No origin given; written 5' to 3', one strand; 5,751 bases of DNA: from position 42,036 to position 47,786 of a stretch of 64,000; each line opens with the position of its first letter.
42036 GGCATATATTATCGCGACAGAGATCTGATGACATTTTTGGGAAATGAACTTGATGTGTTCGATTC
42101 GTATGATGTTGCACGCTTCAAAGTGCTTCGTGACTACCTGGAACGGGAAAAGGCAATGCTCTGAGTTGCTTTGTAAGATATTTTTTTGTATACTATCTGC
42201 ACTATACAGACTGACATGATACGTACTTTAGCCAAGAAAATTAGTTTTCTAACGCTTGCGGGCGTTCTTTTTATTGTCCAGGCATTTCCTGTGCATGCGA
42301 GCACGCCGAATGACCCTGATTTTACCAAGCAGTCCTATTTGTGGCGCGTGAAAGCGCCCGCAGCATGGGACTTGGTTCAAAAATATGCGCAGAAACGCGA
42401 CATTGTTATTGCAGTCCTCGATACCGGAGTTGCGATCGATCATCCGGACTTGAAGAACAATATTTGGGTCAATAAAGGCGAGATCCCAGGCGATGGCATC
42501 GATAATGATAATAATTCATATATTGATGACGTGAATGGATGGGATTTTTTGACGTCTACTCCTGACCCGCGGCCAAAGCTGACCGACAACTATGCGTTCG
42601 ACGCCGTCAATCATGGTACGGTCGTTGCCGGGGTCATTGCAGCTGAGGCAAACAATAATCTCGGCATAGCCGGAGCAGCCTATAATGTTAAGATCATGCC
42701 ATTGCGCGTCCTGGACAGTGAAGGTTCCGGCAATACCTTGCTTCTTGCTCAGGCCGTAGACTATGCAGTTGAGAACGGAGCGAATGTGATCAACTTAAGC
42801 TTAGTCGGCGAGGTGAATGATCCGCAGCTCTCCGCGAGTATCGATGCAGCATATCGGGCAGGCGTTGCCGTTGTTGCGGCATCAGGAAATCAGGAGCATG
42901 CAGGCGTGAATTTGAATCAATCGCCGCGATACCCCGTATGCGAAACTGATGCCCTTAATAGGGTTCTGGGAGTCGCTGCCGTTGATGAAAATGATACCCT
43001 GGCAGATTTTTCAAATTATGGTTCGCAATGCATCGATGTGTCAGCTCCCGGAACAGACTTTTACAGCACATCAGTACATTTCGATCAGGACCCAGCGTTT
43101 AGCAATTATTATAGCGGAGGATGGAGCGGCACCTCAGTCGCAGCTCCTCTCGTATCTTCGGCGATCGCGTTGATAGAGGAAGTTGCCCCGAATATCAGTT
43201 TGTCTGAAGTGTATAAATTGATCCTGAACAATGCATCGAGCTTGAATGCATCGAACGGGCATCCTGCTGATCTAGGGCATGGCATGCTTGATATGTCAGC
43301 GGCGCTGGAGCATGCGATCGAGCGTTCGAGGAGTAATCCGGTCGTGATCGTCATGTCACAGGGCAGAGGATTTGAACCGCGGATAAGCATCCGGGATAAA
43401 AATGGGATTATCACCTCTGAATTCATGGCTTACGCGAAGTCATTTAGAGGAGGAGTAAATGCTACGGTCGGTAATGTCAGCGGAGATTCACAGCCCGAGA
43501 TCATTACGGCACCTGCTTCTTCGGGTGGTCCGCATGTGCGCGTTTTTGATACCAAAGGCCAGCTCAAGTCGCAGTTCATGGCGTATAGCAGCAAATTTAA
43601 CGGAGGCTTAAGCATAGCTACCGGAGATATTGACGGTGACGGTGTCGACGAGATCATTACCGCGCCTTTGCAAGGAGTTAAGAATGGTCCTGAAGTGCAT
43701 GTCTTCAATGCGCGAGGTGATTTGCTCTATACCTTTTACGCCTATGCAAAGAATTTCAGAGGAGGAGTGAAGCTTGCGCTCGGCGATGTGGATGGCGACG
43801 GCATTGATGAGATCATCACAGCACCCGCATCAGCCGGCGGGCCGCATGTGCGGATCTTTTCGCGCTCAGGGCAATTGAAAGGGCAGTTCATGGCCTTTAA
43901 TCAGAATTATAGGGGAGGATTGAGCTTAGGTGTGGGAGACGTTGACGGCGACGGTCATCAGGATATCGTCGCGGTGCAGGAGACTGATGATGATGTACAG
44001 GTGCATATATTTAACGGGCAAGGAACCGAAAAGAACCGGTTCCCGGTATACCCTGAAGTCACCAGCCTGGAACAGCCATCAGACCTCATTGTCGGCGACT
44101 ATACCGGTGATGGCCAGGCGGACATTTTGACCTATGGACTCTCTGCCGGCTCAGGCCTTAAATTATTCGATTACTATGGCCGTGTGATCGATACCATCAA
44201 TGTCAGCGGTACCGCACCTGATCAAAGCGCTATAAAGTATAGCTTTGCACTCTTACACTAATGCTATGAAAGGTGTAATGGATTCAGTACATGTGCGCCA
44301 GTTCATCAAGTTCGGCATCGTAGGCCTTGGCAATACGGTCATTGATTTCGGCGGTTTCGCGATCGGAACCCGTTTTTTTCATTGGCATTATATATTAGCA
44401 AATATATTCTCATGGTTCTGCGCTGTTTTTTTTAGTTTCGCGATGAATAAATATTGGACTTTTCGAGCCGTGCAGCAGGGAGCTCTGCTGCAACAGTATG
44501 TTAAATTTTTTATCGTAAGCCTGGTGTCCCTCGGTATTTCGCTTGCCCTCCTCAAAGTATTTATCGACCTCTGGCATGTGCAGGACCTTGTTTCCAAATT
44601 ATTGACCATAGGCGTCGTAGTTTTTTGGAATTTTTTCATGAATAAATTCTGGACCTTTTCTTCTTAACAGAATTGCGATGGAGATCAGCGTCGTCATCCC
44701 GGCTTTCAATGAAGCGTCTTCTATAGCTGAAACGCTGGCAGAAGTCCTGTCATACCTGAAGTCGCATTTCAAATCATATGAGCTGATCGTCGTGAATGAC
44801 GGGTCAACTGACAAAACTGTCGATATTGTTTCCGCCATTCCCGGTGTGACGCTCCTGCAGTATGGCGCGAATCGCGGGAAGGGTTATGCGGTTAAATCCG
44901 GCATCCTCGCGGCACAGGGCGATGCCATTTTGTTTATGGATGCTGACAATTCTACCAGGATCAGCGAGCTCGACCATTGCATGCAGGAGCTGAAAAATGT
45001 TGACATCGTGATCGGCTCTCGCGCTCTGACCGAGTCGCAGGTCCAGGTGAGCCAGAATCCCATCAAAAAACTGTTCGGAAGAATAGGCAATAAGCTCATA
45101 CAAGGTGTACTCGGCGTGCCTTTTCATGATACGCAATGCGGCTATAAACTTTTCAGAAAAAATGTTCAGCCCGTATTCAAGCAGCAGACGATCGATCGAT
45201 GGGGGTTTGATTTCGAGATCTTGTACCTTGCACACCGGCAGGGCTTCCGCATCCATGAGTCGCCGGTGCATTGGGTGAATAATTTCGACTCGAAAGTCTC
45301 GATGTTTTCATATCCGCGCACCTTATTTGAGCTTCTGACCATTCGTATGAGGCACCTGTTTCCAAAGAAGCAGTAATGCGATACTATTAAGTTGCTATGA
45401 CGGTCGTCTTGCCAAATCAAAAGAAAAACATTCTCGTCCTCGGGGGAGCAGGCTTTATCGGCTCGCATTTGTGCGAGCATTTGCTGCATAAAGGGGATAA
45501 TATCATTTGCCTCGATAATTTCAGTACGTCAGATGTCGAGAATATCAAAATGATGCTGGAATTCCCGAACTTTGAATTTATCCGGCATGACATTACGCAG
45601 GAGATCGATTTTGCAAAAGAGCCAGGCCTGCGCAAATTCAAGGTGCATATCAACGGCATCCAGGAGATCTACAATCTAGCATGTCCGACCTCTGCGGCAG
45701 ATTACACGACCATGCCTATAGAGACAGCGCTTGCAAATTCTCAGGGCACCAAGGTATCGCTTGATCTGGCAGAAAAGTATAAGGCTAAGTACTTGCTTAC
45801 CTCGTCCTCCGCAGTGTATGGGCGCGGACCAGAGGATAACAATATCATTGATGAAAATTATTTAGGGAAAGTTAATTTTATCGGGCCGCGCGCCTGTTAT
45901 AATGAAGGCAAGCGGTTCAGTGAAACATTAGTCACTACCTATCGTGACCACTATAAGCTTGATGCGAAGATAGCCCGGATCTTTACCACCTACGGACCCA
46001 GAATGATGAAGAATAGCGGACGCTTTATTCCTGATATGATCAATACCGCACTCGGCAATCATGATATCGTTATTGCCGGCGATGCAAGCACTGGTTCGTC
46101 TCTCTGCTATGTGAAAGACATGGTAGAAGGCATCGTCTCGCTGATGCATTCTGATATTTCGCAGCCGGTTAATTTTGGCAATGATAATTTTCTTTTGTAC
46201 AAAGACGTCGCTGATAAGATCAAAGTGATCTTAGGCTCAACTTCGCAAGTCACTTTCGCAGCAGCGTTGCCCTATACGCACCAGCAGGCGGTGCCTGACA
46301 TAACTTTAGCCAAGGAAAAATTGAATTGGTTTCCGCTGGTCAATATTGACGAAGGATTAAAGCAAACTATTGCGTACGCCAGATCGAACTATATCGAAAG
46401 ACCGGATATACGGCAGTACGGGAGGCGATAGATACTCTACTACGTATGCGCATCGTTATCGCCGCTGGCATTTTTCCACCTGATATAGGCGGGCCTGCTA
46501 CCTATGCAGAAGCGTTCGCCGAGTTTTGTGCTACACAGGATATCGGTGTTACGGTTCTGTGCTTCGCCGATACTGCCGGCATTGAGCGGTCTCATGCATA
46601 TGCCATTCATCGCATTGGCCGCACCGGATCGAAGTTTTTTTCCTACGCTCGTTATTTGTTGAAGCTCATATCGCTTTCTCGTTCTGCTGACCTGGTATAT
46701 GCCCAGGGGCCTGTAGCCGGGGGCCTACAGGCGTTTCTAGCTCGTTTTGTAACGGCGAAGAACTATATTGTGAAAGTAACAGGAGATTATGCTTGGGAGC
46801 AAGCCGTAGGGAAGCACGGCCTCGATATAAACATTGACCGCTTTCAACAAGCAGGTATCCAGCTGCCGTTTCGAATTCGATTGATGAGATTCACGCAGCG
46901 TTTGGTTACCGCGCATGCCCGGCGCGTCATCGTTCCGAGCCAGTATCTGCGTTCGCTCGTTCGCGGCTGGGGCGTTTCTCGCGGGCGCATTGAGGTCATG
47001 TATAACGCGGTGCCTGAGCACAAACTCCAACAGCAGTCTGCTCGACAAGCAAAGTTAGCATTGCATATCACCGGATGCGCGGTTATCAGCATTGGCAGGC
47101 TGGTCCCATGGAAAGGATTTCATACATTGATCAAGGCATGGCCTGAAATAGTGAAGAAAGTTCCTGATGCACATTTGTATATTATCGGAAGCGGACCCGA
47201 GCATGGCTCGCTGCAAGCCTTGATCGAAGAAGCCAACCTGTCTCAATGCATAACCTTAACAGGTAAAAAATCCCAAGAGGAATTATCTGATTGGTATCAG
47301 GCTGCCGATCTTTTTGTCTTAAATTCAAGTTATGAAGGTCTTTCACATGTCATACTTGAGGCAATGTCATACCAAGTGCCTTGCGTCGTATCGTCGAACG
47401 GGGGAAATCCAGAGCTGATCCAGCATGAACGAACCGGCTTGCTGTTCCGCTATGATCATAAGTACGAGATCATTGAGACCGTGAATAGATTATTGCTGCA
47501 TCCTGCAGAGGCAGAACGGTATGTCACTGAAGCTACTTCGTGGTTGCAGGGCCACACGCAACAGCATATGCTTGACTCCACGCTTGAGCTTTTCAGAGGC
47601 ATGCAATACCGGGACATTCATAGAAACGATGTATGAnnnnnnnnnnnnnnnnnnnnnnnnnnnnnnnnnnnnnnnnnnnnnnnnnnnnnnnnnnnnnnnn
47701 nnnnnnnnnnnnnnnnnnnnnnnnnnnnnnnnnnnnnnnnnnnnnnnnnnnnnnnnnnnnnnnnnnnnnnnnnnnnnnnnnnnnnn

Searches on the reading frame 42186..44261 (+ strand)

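Call 7: search_protein_families(library=pfam, proteins=[window:42186-44261:+], max_evalue=0.001)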
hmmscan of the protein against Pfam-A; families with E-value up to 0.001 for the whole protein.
window:42186-44261:+ (691 aa): 5 families
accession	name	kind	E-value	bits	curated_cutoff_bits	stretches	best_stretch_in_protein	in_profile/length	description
PF00082.27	Peptidase_S8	-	9.1e-52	176.6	21.8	1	71-366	2-288/288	Subtilase family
PF13517.12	FG-GAP_3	-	1.5e-21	77.1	26.9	3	585-648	1-60/61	FG-GAP-like repeat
PF01839.29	FG-GAP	-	1e-14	54.4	22.1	1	474-493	2-22/37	FG-GAP repeat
PF25292.1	Beta-prop_CGLA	-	0.00026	21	26.8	0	477-518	34-70/316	Lambda-carrageenase beta-propeller domain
PF13585.12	CHU_C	-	0.00049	20.6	27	0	483-527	10-54/86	CHU_C Type IX secretion signal domain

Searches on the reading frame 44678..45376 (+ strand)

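Call 7: search_protein_families(library=pfam, proteins=[window:44678-45376:+], max_evalue=0.001)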
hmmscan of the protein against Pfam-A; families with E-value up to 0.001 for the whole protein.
window:44678-45376:+ (232 aa): 3 families
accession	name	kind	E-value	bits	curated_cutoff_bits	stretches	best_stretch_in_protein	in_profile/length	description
PF00535.33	Glycos_transf_2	-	2.4e-28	99.6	23.3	1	4-162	1-162/168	Glycosyl transferase family 2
PF13641.12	Glyco_tranf_2_3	-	8.3e-10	39.5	27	1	3-91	3-97/230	Glycosyltransferase like family 2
PF10111.15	Glyco_tranf_2_2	-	1.3e-08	35.1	27.3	1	4-102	1-103/276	Glycosyltransferase like family 2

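Call 86: search_protein_families(library=ncbifam, proteins=[window:44678-45376:+], max_evalue=0.00001)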
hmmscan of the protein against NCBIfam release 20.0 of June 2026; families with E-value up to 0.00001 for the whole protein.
window:44678-45376:+ (232 aa): 16 families
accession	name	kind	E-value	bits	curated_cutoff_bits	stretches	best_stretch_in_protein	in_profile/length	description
NF058614.1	PPMAGASynPpgS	equivalog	2.5e-19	69.6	370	1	4-199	3-196/226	polyprenyl-phospho-N-acetylgalactosaminyl synthase PpgS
NF047588.1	GlcsyltransPgfSStrep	equivalog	6.3e-17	61.7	500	1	1-169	1-170/308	glycosyltransferase PgfS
TIGR03937.1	PgaC_IcaA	equivalog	5.2e-16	58.6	422.3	1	2-106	46-151/407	poly-beta-1,6-N-acetyl-D-glucosamine synthase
TIGR04283.1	glyco_like_mftF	equivalog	2.2e-15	56.8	182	1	3-102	1-94/221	TIGR04283 family arsenosugar biosynthesis glycosyltransferase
TIGR04182.1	glyco_TIGR04182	equivalog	3.1e-15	56.4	325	1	2-201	1-192/293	S-layer glycoprotein N-glycosyltransferase AglJ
NF007986.1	PRK10714.1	equivalog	5.4e-14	51.9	529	1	2-221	7-224/316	undecaprenyl-phosphate 4-deoxy-4-formamido-L-arabinose transferase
NF041875.1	EPS_EpsD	equivalog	8.1e-14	51.7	370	1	3-106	1-105/325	exopolysaccharide biosynthesis glycosyltransferase EpsD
NF010496.0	PRK13915.1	equivalog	1.1e-12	47.7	262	1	2-91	32-127/307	glucosyl-3-phosphoglycerate synthase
NF007482.0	PRK10073.1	equivalog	2.6e-12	46.4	423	1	2-94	7-99/334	glycosyltransferase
NF038302.1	EPS_HpsE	equivalog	5.3e-11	42.1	300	1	1-93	1-99/307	hormogonium polysaccharide biosynthesis glycosyltransferase HpsE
NF041391.1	DPhHxTase_Halo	equivalog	1e-10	41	375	1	9-200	3-184/213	dolichyl-phosphate hexose transferase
NF047683.1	TeichurnBiosyTuaG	equivalog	6.8e-10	39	400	1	2-108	7-114/252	teichuronic acid biosynthesis protein TuaG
TIGR03965.1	mycofact_glyco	equivalog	8.3e-10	38.1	280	1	2-112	75-186/467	mycofactocin biosynthesis glycosyltransferase MftF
NF041865.1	EpsU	equivalog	1.3e-06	27.7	700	1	3-93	41-135/394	exopolysaccharide biosynthesis GT2 family glycosyltransferase EpsU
TIGR03469.1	HpnB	hypoth_equivalog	2.3e-06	26.9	379.25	1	2-109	45-164/386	hopene-associated glycosyltransferase HpnB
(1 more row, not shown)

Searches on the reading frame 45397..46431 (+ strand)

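Call 7: search_protein_families(library=pfam, proteins=[window:45397-46431:+], max_evalue=0.001)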
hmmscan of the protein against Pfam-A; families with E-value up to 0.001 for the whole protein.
window:45397-46431:+ (344 aa): 4 families
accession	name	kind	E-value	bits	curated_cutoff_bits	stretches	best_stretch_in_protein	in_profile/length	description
PF01370.27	Epimerase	-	4e-40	138.2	20.9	1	12-252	1-227/240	NAD dependent epimerase/dehydratase family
PF16363.11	GDP_Man_Dehyd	-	3.2e-38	132.5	27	1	13-324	1-332/332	GDP-mannose 4,6 dehydratase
PF01073.25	3Beta_HSD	-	7.5e-10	38.7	22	1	13-244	1-223/280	3-beta hydroxysteroid dehydrogenase/isomerase family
PF07993.18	NAD_binding_4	-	5.8e-07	29.4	20.1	1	16-196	3-205/258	Male sterility protein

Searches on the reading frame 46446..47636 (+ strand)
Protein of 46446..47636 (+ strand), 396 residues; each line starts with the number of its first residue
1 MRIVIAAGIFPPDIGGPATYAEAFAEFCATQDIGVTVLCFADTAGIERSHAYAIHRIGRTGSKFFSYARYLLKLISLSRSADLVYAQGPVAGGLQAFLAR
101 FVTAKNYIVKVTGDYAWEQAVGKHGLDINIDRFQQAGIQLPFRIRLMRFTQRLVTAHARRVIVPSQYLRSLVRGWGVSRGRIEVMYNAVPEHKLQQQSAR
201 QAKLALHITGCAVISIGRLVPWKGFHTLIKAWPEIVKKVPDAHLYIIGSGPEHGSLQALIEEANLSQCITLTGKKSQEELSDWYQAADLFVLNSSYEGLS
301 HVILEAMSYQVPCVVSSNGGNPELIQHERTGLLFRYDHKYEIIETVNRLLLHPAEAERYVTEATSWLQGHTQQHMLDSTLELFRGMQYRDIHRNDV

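Call 7: search_protein_families(library=pfam, proteins=[window:46446-47636:+], max_evalue=0.001)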
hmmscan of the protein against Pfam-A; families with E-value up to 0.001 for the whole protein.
window:46446-47636:+ (396 aa): 6 families
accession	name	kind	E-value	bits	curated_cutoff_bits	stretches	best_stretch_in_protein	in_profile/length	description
PF00534.26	Glycos_transf_1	-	1.6e-37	129.1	26.4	1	213-364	18-170/172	Glycosyl transferases group 1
PF13692.12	Glyco_trans_1_4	-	3.5e-34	118.5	27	1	213-350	4-140/142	Glycosyl transferases group 1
PF13439.12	Glyco_transf_4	-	1e-14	55.4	28.5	1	14-190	1-167/170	Glycosyltransferase Family 4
PF13579.12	Glyco_trans_4_4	-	2.7e-14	54.3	29.7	1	15-187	1-157/158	Glycosyl transferase 4-like domain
PF20706.3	GT4-conflict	-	1.8e-10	40.8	26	1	200-329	190-324/385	Family 4 Glycosyltransferase in conflict systems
PF13524.12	Glyco_trans_1_2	-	1.4e-05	25.5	25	1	237-379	10-142/144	Glycosyl transferase-like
